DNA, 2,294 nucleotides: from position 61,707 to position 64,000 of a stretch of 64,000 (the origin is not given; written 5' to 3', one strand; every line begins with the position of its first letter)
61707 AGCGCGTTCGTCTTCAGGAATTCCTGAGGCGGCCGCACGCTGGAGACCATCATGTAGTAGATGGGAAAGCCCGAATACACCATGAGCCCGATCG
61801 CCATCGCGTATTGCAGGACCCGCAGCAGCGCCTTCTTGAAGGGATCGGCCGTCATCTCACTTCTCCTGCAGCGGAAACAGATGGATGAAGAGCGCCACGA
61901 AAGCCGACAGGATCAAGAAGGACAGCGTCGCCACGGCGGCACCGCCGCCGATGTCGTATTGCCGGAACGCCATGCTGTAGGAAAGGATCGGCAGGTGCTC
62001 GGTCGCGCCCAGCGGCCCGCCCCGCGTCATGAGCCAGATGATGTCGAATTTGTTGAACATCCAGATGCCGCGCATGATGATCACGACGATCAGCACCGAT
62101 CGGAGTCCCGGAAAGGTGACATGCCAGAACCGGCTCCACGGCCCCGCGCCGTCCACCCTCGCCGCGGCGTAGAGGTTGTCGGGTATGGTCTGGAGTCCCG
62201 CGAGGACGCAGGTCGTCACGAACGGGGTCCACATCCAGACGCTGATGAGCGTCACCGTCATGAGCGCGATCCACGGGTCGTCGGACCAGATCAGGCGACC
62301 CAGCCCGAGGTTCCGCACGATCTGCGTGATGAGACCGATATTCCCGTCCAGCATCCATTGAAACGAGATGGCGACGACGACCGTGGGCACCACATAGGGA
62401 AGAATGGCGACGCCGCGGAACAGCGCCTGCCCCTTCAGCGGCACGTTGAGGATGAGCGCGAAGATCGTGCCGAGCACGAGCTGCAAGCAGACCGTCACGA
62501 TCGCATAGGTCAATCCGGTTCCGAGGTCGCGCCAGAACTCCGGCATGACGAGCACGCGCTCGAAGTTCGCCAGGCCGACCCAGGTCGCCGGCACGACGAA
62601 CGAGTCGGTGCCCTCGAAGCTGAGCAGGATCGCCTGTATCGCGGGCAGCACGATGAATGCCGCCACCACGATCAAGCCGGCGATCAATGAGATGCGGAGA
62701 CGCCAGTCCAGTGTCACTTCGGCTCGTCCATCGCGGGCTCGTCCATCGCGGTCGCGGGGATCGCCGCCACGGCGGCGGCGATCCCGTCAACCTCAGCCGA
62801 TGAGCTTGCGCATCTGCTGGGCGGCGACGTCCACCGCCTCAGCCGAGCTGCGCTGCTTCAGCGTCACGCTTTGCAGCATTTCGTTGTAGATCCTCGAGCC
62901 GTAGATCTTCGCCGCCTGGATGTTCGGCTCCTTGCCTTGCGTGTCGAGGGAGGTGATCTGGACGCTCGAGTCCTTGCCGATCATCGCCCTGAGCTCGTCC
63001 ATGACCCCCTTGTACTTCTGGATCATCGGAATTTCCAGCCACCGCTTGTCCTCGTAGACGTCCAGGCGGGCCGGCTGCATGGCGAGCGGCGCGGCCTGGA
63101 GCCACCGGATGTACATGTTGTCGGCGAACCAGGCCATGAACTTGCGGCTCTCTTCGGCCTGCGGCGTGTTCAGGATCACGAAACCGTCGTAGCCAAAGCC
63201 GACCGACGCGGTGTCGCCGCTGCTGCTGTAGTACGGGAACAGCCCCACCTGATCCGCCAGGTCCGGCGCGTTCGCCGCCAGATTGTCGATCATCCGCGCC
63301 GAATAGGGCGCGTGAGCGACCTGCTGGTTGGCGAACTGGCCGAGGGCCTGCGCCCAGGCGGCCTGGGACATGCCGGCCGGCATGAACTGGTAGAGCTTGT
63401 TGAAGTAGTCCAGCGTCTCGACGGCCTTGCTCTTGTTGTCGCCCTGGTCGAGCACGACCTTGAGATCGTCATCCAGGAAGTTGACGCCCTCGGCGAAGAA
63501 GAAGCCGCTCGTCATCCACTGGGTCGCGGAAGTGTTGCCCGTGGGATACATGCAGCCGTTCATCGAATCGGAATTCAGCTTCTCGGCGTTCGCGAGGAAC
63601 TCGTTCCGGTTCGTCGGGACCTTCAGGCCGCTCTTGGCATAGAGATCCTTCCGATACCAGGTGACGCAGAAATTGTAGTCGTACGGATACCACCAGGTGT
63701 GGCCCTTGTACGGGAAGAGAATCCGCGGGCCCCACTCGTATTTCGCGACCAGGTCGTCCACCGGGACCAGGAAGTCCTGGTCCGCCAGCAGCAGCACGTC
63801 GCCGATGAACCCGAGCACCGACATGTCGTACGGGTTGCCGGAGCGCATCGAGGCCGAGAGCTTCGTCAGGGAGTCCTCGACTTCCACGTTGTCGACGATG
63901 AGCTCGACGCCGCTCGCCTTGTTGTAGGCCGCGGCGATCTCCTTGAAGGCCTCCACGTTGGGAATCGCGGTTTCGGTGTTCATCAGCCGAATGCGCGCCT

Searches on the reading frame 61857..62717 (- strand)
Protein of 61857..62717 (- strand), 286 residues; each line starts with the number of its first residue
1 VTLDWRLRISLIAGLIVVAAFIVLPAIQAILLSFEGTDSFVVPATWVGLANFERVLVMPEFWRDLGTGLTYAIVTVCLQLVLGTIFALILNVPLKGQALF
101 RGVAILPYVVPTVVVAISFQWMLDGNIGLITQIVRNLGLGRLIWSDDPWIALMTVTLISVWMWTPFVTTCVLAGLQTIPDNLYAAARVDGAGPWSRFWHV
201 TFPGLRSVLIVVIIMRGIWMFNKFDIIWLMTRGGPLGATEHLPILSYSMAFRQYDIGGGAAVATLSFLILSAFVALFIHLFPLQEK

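Call 52: search_protein_families(library=pfam, proteins=[window:61857-62717:-], max_evalue=0.0001)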
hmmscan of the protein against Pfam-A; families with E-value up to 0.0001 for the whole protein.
window:61857-62717:- (286 aa): 1 family
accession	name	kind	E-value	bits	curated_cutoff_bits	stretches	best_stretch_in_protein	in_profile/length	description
PF00528.27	BPD_transp_1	-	2.9e-22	79.7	26.4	1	80-279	2-176/184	Binding-protein-dependent transport system inner membrane component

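Call 54: find_encoding_contigs(protein=window:61857-62717:-, flank=10000, max_places=2)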
Protein window:61857-62717:- (286 aa): 5 contigs read that carry it; 2 places shown.
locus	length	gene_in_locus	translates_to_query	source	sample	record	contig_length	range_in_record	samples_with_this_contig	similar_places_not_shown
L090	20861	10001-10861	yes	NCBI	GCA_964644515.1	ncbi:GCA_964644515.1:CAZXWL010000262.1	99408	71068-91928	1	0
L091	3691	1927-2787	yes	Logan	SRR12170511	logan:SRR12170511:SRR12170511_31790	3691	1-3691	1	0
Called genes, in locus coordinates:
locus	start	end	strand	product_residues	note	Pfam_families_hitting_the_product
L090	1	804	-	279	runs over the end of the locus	PF09370:PEP_hydrolase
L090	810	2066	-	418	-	PF06792:UPF0261, PF23189:UPF0261_C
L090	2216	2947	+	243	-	PF00392:GntR, PF07729:FCD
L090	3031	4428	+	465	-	PF01565:FAD_binding_4, PF02913:FAD-oxidase_C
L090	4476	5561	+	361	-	PF01408:GFO_IDH_MocA, PF22725:GFO_IDH_MocA_C3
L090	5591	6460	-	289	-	PF01261:AP_endonuc_2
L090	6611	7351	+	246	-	PF00106:adh_short, PF01370:Epimerase (weak), PF13561:adh_short_C2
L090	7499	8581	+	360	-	PF02463:SMC_N (weak), PF00005:ABC_tran, PF13304:AAA_21 (faint), PF13401:AAA_22 (faint), PF17912:OB_MalK, PF08402:TOBE_2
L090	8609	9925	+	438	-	PF01547:SBP_bac_1, PF13416:SBP_bac_8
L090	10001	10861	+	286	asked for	PF00528:BPD_transp_1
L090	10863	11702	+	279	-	PF00528:BPD_transp_1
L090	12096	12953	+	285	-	PF00753:Lactamase_B, PF23023:Anti-Pycsar_Apyc1 (faint)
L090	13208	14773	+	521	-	PF00171:Aldedh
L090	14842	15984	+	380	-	PF13407:Peripla_BP_4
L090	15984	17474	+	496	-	PF00005:ABC_tran, PF13304:AAA_21 (faint), PF00005:ABC_tran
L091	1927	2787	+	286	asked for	PF00528:BPD_transp_1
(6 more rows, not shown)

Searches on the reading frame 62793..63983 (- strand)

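Call 52: search_protein_families(library=pfam, proteins=[window:62793-63983:-], max_evalue=0.0001)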
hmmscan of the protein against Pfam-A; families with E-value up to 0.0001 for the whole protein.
window:62793-63983:- (396 aa): 2 families
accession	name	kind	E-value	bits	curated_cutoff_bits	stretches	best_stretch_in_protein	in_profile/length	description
PF01547.30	SBP_bac_1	-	3.8e-28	99.8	26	1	11-289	6-303/307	Bacterial extracellular solute-binding protein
PF13416.11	SBP_bac_8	-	1.1e-20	75.1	27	1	15-315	1-271/279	Bacterial extracellular solute-binding protein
